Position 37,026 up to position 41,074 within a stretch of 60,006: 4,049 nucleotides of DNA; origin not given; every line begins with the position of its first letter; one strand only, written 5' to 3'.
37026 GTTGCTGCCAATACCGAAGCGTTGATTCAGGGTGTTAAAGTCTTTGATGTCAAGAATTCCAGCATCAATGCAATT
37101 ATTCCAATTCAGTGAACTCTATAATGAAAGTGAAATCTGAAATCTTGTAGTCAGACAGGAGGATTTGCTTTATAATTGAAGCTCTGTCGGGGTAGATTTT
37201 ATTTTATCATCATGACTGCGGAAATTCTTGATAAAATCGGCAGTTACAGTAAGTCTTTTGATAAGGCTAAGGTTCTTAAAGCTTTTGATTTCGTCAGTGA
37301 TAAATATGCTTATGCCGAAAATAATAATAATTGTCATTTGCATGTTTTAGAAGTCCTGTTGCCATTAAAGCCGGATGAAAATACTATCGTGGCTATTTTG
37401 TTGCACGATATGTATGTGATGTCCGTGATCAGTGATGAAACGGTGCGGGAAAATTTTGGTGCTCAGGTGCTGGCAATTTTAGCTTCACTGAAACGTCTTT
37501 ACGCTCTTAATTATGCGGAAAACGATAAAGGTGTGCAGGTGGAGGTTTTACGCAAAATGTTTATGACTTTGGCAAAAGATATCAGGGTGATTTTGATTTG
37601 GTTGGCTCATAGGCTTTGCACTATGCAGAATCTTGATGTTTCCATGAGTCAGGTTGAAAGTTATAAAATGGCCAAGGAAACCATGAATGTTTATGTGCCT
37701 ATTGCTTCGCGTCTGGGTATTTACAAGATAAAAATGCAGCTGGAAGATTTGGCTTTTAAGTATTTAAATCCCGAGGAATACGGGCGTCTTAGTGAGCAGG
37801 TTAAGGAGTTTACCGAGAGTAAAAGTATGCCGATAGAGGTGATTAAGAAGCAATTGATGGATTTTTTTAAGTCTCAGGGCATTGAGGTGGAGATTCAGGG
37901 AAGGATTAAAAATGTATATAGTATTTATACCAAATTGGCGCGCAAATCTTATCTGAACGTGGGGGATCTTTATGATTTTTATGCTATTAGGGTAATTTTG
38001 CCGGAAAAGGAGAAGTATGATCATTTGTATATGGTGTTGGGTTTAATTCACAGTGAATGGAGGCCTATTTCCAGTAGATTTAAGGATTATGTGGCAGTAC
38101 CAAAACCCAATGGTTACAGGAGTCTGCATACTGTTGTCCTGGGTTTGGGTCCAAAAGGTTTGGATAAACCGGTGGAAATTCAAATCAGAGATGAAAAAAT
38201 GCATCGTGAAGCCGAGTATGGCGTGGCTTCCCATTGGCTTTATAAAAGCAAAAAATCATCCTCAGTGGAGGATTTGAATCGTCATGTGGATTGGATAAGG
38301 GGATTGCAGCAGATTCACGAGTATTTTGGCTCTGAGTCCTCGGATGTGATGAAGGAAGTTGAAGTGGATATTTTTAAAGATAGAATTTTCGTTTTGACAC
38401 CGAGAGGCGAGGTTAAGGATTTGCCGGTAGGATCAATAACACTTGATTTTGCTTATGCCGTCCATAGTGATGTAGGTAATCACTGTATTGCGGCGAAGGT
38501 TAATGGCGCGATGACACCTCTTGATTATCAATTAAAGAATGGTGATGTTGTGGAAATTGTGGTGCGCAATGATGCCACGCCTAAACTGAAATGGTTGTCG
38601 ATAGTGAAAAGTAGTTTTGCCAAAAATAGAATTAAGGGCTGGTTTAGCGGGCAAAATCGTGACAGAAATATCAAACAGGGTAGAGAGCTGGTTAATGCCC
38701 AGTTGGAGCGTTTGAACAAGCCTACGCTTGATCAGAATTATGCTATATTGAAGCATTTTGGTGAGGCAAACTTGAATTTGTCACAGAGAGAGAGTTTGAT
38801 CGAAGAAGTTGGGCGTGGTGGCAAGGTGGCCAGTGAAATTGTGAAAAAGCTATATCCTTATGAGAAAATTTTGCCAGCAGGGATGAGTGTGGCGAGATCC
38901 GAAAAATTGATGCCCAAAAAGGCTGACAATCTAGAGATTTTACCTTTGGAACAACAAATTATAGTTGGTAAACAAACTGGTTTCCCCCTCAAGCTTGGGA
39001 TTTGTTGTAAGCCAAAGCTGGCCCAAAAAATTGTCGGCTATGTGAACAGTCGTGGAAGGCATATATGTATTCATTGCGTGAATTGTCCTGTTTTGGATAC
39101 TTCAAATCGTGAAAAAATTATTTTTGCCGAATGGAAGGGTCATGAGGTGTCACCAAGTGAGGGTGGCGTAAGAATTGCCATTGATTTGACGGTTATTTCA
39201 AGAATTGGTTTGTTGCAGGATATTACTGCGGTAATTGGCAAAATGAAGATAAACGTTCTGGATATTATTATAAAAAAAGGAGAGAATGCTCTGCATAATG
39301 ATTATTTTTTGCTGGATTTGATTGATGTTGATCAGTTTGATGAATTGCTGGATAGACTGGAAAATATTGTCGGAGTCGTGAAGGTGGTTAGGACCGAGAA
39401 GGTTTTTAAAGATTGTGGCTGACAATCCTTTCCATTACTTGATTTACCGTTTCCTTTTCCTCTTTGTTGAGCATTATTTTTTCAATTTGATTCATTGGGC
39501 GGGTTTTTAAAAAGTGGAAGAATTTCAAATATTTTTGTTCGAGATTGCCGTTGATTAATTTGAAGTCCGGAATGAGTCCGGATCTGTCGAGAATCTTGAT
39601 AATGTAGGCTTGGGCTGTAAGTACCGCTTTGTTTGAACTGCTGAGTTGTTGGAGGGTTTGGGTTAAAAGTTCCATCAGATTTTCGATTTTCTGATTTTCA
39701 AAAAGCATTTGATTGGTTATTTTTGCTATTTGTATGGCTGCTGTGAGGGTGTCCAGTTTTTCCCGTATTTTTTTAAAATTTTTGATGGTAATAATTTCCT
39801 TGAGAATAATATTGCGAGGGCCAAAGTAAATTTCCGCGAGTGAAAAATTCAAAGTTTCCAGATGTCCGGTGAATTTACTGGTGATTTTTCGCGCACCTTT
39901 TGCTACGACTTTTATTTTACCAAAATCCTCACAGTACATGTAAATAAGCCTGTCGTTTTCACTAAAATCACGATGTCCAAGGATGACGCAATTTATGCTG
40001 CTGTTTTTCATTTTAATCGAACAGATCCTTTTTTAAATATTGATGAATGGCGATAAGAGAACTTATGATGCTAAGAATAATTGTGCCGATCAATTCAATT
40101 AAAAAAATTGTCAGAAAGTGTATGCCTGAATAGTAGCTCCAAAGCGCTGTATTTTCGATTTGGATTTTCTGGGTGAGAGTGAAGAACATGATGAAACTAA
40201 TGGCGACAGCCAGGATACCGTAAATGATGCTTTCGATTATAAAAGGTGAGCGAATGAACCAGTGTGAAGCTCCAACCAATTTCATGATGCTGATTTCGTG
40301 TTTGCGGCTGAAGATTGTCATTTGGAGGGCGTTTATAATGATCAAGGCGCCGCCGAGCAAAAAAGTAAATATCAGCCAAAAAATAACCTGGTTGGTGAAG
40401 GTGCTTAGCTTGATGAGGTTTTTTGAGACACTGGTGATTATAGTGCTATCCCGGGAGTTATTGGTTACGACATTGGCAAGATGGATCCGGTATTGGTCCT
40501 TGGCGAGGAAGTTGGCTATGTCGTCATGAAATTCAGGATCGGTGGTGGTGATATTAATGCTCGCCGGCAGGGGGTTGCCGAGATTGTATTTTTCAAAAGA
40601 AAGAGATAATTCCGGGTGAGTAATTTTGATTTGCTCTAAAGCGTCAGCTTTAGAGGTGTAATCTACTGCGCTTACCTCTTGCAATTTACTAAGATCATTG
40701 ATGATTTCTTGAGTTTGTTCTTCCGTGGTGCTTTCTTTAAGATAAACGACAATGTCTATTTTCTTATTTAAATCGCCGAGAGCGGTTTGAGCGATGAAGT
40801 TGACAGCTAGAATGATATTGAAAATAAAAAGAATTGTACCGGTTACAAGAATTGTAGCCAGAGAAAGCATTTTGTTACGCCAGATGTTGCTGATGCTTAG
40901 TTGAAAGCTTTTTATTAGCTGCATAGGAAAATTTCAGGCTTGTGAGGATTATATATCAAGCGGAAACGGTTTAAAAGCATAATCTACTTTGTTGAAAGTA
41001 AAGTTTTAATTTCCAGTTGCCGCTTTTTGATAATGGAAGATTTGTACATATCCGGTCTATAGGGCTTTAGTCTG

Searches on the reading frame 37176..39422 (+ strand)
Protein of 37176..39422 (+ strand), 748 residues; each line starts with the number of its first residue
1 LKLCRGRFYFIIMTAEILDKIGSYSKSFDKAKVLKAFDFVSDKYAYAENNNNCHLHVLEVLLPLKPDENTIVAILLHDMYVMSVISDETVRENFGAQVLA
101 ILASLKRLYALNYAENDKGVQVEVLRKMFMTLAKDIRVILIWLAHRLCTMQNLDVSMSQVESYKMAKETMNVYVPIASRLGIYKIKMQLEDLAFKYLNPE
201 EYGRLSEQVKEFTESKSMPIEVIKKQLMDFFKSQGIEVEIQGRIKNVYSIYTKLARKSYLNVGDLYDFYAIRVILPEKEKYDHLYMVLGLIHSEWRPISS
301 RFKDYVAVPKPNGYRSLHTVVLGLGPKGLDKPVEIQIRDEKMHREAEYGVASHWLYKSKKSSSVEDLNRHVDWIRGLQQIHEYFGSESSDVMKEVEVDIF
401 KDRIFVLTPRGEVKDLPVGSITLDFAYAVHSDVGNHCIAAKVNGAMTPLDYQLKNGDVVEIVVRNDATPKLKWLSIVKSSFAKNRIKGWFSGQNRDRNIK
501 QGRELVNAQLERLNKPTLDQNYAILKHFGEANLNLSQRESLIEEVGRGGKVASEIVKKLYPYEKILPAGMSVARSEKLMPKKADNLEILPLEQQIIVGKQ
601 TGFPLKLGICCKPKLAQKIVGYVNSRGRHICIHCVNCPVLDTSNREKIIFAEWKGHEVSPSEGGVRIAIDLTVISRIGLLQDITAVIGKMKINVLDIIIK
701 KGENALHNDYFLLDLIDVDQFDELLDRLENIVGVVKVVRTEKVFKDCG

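Call 10: search_protein_families(library=pfam, proteins=[window:37176-39422:+], max_evalue=0.001)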
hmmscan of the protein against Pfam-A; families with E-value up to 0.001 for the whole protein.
window:37176-39422:+ (748 aa): 5 families
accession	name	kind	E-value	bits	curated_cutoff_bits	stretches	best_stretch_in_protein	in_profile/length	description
PF04607.23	RelA_SpoT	-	2.7e-34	118.3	27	1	242-360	1-112/113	Region found in RelA / SpoT proteins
PF13328.12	HD_4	-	5e-28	98.2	27.2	1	55-182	25-155/156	HD domain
PF02824.27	TGS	-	2.4e-21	76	22.2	1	404-462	1-59/60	TGS domain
PF13291.12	ACT_4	-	8.6e-09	36.4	27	1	668-739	8-80/80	ACT domain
PF01842.31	ACT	-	0.00015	21.9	27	1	673-732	7-65/66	ACT domain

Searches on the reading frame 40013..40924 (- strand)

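Call 10: search_protein_families(library=pfam, proteins=[window:40013-40924:-], max_evalue=0.001)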
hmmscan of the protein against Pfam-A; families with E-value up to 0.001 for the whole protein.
window:40013-40924:- (303 aa): 2 families
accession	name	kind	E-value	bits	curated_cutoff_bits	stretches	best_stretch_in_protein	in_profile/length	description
PF18075.7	FtsX_ECD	-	1.7e-15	57.8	23.5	1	57-142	2-89/96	FtsX extracellular domain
PF02687.27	FtsX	-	5.4e-11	43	25.5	1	184-295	3-118/120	FtsX-like permease C-terminal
